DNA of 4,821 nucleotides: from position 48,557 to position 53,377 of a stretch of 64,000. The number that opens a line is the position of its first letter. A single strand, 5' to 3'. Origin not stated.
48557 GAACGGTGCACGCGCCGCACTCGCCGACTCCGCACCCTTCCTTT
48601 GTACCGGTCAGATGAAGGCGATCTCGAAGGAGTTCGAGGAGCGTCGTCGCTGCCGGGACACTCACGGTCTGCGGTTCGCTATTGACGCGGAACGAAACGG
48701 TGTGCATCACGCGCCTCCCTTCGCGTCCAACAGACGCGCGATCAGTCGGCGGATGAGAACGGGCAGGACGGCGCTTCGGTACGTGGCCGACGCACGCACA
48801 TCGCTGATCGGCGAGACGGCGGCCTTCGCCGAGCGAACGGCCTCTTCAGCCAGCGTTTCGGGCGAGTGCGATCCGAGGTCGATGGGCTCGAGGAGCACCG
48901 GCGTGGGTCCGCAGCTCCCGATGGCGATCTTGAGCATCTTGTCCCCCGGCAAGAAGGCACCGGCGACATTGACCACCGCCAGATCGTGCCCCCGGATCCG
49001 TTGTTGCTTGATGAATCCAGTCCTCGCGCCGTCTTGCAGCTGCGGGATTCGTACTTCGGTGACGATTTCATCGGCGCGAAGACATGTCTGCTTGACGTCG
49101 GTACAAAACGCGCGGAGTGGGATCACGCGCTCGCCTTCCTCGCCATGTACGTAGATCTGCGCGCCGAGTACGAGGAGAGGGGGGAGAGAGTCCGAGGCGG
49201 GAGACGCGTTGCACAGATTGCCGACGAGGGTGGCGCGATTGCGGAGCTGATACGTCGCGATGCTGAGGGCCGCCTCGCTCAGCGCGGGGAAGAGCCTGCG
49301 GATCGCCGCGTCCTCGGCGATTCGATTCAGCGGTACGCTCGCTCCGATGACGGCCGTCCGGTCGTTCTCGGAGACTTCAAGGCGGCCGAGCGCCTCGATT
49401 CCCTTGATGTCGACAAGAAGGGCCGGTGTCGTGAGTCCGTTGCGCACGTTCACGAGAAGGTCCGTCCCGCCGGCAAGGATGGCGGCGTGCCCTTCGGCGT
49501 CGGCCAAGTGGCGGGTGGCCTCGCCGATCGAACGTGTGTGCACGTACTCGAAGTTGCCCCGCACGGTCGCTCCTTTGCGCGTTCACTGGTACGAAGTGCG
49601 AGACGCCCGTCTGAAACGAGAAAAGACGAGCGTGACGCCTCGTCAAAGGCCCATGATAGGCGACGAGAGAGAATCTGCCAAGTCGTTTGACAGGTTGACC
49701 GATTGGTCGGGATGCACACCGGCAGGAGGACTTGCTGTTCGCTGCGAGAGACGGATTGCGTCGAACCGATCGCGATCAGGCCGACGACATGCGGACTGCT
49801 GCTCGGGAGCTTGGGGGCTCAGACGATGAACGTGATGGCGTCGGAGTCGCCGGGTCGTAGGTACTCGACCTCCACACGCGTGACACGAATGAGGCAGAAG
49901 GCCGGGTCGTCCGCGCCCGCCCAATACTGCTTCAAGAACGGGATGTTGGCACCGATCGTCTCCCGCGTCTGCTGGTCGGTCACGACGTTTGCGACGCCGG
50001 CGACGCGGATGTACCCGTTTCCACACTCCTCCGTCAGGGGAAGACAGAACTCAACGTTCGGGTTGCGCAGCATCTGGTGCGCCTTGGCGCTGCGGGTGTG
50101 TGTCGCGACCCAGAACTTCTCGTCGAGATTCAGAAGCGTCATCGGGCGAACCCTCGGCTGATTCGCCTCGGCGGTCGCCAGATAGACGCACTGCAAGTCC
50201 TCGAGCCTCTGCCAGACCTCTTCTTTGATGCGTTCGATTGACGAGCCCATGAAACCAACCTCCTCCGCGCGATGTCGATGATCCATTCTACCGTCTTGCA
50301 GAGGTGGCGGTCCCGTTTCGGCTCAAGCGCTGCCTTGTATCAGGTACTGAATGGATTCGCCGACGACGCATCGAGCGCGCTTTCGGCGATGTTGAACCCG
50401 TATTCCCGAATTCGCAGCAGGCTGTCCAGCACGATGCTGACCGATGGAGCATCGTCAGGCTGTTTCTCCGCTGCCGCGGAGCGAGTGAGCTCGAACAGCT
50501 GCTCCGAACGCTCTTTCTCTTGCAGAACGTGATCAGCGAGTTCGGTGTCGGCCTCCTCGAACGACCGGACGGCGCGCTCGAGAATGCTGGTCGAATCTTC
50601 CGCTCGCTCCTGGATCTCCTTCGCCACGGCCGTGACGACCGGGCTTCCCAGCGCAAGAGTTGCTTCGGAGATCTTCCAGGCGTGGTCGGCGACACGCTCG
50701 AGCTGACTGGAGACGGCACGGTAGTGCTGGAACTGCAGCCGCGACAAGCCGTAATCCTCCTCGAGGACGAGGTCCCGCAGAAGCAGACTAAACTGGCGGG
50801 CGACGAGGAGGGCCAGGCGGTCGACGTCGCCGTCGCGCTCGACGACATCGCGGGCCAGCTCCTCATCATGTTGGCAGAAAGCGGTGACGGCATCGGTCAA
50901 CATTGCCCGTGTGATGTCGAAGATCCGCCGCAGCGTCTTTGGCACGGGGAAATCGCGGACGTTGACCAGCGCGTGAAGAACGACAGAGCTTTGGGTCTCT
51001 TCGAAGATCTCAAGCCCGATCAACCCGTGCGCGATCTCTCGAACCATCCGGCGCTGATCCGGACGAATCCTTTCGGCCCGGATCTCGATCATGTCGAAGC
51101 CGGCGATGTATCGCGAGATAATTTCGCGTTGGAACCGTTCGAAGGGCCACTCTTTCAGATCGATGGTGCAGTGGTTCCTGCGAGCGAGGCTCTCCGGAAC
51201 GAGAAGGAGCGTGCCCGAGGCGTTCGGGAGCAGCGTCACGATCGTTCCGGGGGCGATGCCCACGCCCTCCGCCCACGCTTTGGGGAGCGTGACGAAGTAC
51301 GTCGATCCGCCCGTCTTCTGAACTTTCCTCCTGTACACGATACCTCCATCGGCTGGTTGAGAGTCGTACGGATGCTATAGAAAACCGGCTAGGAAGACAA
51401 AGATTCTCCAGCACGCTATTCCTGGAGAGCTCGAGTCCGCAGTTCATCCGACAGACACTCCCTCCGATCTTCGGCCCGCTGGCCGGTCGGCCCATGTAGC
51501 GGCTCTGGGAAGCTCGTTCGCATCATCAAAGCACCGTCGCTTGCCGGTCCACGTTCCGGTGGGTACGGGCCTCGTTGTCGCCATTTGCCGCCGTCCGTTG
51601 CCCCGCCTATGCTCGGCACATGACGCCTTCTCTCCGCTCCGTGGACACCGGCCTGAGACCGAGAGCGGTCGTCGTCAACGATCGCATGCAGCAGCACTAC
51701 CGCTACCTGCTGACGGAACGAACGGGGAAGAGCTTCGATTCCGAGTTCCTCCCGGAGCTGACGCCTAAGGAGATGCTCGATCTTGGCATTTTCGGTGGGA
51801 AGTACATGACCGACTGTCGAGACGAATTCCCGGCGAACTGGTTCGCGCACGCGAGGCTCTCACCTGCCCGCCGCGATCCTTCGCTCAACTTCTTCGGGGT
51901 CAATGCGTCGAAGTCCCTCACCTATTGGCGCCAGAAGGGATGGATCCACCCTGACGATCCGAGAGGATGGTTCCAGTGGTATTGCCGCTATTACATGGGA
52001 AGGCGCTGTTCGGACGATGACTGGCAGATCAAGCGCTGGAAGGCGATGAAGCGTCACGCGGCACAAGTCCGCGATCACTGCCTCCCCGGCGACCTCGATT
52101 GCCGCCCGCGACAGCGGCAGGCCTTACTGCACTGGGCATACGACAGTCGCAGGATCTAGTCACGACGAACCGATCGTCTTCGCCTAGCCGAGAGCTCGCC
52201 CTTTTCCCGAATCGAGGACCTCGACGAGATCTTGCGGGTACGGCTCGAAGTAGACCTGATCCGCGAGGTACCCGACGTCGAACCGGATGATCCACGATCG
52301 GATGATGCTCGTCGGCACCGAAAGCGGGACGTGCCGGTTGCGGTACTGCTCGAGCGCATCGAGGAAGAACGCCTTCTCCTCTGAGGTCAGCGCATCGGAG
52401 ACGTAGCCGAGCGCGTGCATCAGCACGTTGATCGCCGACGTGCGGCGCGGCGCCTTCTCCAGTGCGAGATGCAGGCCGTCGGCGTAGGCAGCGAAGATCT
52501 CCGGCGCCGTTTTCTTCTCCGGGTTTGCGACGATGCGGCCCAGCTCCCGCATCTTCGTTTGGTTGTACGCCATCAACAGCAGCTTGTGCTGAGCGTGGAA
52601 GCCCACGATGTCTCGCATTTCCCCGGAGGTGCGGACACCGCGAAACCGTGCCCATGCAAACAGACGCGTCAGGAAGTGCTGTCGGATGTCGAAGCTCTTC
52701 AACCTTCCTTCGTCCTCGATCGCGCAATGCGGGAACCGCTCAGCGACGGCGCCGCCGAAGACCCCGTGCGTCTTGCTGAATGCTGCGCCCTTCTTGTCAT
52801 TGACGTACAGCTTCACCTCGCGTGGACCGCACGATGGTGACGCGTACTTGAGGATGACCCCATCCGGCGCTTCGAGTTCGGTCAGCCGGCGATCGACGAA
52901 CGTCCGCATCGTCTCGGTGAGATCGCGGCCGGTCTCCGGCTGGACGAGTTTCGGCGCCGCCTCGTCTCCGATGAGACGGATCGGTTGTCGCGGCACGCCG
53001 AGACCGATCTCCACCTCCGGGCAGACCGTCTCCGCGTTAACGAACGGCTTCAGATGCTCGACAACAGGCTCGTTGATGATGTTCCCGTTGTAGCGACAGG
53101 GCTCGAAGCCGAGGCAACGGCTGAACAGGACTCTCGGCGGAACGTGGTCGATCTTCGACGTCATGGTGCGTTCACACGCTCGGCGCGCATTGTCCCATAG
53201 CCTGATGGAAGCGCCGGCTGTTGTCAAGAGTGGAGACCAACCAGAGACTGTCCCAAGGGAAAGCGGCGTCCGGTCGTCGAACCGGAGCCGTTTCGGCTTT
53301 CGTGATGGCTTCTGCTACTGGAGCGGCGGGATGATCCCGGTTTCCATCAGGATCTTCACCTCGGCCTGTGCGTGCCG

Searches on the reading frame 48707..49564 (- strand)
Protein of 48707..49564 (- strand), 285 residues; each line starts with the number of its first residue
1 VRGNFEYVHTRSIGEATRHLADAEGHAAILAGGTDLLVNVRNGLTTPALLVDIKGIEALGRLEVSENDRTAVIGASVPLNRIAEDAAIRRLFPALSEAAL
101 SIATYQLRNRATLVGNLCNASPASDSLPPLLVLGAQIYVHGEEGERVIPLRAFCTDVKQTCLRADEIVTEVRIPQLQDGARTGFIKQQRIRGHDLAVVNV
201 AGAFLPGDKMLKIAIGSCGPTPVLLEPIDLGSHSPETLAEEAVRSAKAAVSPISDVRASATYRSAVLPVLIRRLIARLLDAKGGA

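Call 82: search_protein_families(library=pfam, proteins=[window:48707-49564:-], max_evalue=0.00001)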
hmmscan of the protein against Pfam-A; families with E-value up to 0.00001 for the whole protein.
window:48707-49564:- (285 aa): 2 families
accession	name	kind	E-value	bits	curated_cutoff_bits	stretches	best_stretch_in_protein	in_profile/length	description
PF00941.27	FAD_binding_5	-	4.5e-45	154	27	1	4-175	2-169/170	FAD binding domain in molybdopterin dehydrogenase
PF03450.22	CO_deh_flav_C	-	8.5e-10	39.1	25.5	1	186-276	4-100/102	CO dehydrogenase flavoprotein C-terminal domain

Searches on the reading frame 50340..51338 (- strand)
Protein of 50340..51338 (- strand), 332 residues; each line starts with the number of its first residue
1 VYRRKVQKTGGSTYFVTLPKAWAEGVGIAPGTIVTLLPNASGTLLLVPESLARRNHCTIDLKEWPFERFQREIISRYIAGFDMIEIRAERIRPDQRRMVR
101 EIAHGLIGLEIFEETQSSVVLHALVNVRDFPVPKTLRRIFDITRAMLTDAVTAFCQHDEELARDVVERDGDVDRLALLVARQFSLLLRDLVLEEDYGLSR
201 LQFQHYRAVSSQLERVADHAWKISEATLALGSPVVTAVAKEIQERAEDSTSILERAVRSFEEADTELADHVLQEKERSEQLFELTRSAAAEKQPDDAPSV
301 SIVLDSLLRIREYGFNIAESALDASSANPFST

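Call 81: search_protein_families(library=pfam, proteins=[window:50340-51338:-], max_evalue=0.00001)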
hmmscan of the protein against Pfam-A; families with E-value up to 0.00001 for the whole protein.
window:50340-51338:- (332 aa): 2 families
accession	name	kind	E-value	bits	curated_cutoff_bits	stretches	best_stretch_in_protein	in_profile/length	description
PF01895.24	PhoU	-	4e-21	75.6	23.5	1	136-226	1-88/89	PhoU domain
PF04014.23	MazE_antitoxin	-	2.2e-08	34.3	24.7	1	7-49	1-43/48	Antidote-toxin recognition MazE, bacterial antitoxin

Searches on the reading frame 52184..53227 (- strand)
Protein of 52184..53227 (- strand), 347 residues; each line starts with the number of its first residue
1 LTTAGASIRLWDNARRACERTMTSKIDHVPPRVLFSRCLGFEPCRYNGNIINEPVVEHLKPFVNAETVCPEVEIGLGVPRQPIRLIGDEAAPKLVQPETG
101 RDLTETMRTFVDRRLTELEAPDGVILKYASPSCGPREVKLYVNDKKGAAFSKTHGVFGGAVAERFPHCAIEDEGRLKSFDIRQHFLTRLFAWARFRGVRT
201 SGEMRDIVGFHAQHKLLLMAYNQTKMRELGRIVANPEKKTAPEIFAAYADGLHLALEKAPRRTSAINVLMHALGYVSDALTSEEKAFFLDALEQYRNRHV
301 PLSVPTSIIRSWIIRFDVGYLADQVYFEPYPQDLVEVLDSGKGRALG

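Call 82: search_protein_families(library=pfam, proteins=[window:52184-53227:-], max_evalue=0.00001)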
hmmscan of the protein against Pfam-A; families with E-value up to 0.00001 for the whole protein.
window:52184-53227:- (347 aa): 2 families
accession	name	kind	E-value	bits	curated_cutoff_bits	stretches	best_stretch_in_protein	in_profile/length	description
PF08349.16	DUF1722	-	2.5e-40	137.8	22.5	1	215-331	1-117/117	Protein of unknown function (DUF1722)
PF04463.17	2-thiour_desulf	-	5.2e-33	114.5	34.7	1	33-173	1-141/141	2-thiouracil desulfurase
